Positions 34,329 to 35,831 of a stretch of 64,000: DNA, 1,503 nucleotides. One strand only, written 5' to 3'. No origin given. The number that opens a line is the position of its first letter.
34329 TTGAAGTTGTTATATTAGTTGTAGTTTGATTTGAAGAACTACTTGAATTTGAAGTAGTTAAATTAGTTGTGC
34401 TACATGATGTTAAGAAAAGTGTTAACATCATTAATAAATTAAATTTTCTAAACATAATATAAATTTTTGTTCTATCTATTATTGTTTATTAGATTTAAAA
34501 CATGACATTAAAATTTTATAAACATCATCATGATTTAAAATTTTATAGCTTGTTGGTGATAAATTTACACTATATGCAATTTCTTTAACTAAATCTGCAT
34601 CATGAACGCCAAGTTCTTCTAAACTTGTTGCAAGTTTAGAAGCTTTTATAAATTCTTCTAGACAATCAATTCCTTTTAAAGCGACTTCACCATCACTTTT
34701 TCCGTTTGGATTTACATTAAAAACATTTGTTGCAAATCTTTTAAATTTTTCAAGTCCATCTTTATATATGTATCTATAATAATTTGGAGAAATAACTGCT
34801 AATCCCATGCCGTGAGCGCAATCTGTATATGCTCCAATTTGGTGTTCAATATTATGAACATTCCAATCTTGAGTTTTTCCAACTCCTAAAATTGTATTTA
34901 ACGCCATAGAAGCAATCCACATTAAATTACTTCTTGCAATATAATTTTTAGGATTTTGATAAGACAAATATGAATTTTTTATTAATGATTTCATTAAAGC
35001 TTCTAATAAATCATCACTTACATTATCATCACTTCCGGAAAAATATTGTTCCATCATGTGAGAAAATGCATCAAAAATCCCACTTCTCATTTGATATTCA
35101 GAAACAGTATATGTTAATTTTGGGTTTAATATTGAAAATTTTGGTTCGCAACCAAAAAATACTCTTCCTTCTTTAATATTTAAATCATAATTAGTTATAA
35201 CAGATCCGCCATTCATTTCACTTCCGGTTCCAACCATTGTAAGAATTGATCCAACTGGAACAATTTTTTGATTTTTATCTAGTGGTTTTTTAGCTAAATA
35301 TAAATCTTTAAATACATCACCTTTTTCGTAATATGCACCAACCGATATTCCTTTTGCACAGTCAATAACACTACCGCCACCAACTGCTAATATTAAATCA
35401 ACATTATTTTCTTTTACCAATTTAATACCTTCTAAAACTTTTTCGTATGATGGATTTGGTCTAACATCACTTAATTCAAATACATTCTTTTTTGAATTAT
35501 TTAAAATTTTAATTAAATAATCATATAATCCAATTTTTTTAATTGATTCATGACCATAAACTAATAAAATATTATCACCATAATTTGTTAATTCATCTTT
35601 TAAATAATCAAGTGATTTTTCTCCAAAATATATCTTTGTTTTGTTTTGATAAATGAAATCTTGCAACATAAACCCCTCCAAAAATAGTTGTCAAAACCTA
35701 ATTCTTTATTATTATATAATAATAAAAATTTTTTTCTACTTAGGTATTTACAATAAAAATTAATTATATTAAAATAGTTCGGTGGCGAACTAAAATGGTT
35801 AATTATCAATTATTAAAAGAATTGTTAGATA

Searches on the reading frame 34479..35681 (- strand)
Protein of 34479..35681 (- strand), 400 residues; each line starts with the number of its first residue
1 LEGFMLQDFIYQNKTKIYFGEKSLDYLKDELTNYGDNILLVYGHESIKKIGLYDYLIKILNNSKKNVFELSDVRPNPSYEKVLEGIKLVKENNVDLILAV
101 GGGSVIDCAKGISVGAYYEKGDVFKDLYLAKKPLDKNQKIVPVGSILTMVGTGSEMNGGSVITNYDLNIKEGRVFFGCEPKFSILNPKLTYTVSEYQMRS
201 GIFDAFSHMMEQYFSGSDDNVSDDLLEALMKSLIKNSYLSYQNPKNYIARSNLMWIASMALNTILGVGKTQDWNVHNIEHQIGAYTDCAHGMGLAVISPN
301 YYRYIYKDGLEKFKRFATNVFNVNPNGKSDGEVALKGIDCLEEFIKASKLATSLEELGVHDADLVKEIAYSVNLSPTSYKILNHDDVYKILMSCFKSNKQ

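Call 16: search_protein_families(library=pfam, proteins=[window:34479-35681:-])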
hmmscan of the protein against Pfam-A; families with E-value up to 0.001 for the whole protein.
window:34479-35681:- (400 aa): 3 families
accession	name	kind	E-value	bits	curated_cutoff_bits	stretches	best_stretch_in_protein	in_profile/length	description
PF00465.25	Fe-ADH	-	2.6e-40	138.2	31.3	1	15-187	2-168/168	Iron-containing alcohol dehydrogenase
PF25137.1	ADH_Fe_C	-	2e-30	106.4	27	1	203-393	6-192/194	Fe-containing alcohol dehydrogenase family, C-terminal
PF13685.12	Fe-ADH_2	-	4.2e-06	27.3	28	1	36-114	20-95/149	Iron-containing alcohol dehydrogenase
